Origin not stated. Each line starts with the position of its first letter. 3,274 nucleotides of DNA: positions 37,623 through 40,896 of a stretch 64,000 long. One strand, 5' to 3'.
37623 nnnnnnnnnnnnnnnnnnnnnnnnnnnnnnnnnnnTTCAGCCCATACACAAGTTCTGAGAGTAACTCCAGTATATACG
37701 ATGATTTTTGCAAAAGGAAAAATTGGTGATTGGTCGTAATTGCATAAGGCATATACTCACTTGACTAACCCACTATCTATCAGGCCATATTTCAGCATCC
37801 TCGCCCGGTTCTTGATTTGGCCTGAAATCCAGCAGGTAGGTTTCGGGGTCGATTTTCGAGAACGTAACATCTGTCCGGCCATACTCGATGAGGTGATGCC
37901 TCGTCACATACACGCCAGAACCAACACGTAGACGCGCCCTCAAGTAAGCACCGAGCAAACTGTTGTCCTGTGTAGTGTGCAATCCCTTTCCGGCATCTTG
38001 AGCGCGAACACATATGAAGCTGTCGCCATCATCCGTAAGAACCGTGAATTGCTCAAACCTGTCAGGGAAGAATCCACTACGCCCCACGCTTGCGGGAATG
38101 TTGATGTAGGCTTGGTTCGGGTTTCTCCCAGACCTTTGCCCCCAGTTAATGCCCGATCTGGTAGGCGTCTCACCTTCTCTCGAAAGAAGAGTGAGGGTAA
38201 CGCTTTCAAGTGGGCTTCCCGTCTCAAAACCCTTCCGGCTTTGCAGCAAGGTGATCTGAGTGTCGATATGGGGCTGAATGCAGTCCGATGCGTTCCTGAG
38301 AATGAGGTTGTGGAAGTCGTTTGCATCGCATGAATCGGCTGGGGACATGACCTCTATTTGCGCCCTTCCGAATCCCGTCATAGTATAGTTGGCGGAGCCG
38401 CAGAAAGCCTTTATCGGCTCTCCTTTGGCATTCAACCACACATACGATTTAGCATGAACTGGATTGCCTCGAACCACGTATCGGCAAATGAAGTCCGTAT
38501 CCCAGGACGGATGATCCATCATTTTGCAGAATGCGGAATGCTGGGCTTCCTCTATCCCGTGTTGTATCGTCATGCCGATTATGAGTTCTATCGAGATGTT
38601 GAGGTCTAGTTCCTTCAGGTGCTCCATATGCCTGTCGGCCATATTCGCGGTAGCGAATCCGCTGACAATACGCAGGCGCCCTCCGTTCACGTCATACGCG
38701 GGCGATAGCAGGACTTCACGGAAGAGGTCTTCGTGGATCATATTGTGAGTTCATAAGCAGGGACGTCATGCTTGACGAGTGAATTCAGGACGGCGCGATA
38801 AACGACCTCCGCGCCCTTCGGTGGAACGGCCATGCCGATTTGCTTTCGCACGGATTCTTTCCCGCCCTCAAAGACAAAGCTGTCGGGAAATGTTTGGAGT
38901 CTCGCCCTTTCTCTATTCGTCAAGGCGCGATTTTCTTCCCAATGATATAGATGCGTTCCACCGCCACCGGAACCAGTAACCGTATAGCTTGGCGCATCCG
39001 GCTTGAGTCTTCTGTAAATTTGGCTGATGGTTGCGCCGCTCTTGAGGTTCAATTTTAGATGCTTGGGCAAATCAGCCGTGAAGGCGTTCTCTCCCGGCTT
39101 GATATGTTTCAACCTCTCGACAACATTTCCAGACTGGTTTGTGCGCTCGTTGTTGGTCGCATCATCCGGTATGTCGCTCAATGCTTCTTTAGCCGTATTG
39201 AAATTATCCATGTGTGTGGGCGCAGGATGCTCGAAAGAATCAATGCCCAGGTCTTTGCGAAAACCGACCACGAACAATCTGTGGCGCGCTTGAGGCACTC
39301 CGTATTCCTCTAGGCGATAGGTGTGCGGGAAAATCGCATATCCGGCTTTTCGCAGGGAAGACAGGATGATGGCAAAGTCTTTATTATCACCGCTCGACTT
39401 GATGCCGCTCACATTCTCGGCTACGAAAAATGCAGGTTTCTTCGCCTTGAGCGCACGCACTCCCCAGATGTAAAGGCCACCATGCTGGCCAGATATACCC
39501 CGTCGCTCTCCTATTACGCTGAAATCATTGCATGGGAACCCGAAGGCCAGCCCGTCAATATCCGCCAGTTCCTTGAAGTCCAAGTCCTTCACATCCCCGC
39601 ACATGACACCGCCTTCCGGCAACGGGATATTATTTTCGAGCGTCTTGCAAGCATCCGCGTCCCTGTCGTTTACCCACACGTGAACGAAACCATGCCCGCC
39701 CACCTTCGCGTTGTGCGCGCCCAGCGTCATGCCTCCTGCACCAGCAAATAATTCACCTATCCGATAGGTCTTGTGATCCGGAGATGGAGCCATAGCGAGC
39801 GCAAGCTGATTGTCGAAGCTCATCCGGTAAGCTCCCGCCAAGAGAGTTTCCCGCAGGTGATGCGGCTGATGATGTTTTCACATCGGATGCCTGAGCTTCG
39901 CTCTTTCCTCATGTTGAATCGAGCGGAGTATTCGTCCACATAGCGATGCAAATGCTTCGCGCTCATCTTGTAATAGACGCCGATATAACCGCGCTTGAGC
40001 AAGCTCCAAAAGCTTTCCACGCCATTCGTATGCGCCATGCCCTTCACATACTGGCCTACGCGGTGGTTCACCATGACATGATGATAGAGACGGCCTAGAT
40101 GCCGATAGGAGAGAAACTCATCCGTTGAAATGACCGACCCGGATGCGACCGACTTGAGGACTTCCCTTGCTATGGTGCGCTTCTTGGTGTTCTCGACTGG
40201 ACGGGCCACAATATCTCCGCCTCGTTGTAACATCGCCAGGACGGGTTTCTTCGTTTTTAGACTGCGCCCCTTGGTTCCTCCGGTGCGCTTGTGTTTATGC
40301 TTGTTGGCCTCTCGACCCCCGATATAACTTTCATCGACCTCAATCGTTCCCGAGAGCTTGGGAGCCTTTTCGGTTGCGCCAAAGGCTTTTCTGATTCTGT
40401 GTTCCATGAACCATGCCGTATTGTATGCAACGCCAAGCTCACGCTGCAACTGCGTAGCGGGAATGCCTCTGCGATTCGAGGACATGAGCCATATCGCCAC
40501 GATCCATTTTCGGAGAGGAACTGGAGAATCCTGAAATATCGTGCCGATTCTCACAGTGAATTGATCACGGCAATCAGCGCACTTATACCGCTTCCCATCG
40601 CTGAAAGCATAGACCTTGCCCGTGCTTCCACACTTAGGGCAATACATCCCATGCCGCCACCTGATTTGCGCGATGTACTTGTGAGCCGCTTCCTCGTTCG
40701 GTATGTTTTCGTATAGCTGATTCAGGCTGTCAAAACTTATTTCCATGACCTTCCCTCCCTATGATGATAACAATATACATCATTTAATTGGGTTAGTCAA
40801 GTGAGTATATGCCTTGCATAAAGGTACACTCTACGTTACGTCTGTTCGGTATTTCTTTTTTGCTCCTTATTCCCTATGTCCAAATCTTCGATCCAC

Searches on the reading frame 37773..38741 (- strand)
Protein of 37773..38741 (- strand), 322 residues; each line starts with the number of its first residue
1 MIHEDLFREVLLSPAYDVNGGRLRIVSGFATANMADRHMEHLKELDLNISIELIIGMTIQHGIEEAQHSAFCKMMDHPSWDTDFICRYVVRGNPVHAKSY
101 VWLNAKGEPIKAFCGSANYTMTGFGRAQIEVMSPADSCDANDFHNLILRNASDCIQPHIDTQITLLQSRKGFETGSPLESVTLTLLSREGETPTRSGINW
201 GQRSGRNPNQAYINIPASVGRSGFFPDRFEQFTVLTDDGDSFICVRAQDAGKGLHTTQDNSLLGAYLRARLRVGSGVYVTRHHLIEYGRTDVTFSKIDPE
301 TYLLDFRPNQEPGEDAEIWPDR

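Call 43: search_protein_families(library=pfam, proteins=[window:37773-38741:-], max_evalue=0.001)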
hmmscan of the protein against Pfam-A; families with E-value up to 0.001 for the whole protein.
window:37773-38741:- (322 aa): 2 families
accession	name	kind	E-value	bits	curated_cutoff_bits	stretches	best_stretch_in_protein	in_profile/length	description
PF20731.2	RE_NgoFVII_C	-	1.9e-36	125.4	23.8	1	179-298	7-131/131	NgoFVII C-terminal B3-like DNA-binding domain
PF09565.16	RE_NgoFVII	-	4.8e-29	101.2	23.8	1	21-155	17-156/162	NgoFVII restriction endonuclease N-terminal PLD domain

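Call 77: search_protein_families(library=padloc, proteins=[window:37773-38741:-], max_evalue=0.00001)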
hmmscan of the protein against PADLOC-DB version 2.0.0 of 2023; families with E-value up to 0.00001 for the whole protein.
window:37773-38741:- (322 aa): 1 family
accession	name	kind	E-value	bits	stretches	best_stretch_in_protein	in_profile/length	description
PDLC03530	REase_II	-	3e-20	70.5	2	215-307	248-345/350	Type II restriction enzyme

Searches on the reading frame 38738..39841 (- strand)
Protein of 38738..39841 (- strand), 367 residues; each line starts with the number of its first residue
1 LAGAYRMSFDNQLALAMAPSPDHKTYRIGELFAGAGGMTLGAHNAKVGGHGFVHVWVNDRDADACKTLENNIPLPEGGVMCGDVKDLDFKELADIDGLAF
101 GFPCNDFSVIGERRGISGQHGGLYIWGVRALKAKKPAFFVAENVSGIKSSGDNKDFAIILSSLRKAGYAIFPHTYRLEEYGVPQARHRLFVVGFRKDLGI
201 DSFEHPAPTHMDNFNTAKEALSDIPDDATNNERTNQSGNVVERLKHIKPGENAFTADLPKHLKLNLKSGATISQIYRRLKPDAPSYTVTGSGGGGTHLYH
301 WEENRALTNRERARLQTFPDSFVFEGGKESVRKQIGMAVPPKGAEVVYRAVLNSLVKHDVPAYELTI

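Call 43: search_protein_families(library=pfam, proteins=[window:38738-39841:-], max_evalue=0.001)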
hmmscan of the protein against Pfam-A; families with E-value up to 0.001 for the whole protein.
window:38738-39841:- (367 aa): 1 family
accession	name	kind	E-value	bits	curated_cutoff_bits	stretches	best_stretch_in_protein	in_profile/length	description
PF00145.23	DNA_methylase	-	7.7e-77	259.3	22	1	26-351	1-322/324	C-5 cytosine-specific DNA methylase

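Call 77: search_protein_families(library=padloc, proteins=[window:38738-39841:-], max_evalue=0.00001)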
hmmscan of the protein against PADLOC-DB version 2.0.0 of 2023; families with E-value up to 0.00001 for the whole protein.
window:38738-39841:- (367 aa): 58 families (the best 25 are shown)
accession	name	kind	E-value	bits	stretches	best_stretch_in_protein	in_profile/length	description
PDLC03378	MTase_II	-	4.4e-107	356.3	1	26-358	3-333/344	Type II methyltransferase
PDLC03234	MTase_II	-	1e-65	220.4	2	27-228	6-206/375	Type II methyltransferase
PDLC03272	MTase_II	-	3.1e-65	218.9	1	8-357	57-392/407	Type II methyltransferase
PDLC00027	DruM2|DruM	-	9.1e-54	181.2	2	23-213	9-189/361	DNA cytosine methylase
PDLC00026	DruM2|DruM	-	4.4e-53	179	1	30-357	9-320/336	DNA cytosine methylase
PDLC00033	DruM2|DruM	-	9.4e-53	177.8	1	27-355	23-364/368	DNA cytosine methylase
PDLC03326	MTase_II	-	4e-50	169.2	2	30-235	9-225/412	Type II methyltransferase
PDLC00031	DruM2|DruM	-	4.7e-48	162.1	2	22-218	8-203/361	DNA cytosine methylase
PDLC03223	MTase_II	-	1.1e-46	157.4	2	224-352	340-463/469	Type II methyltransferase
PDLC03307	MTase_II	-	1.3e-41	141.1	2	179-360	174-374/382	Type II methyltransferase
PDLC03237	MTase_II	-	2.4e-39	133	2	267-348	701-784/1036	Type II methyltransferase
PDLC03330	MTase_II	-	1.2e-37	127.8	1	22-353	95-424/430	Type II methyltransferase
PDLC02650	DrmMII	-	7.1e-37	125.3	2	158-354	206-417/435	DrmMII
PDLC02656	DrmMII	-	2.7e-36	123.4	2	23-226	2-234/491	DrmMII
PDLC02649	DrmMII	-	1.2e-35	121.3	2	87-226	108-249/422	DrmMII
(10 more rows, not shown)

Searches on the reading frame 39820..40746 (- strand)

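Call 43: search_protein_families(library=pfam, proteins=[window:39820-40746:-], max_evalue=0.001)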
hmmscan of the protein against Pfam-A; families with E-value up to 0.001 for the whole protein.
window:39820-40746:- (308 aa): 2 families
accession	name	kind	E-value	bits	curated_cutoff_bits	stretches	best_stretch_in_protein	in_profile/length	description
PF12762.13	DDE_Tnp_IS1595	-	1.8e-41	142.2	27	1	130-278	1-153/153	ISXO2-like transposase domain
PF12760.12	Zn_ribbon_IS1595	-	1.1e-14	54.5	25.4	1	16-62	1-46/46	Transposase zinc-ribbon domain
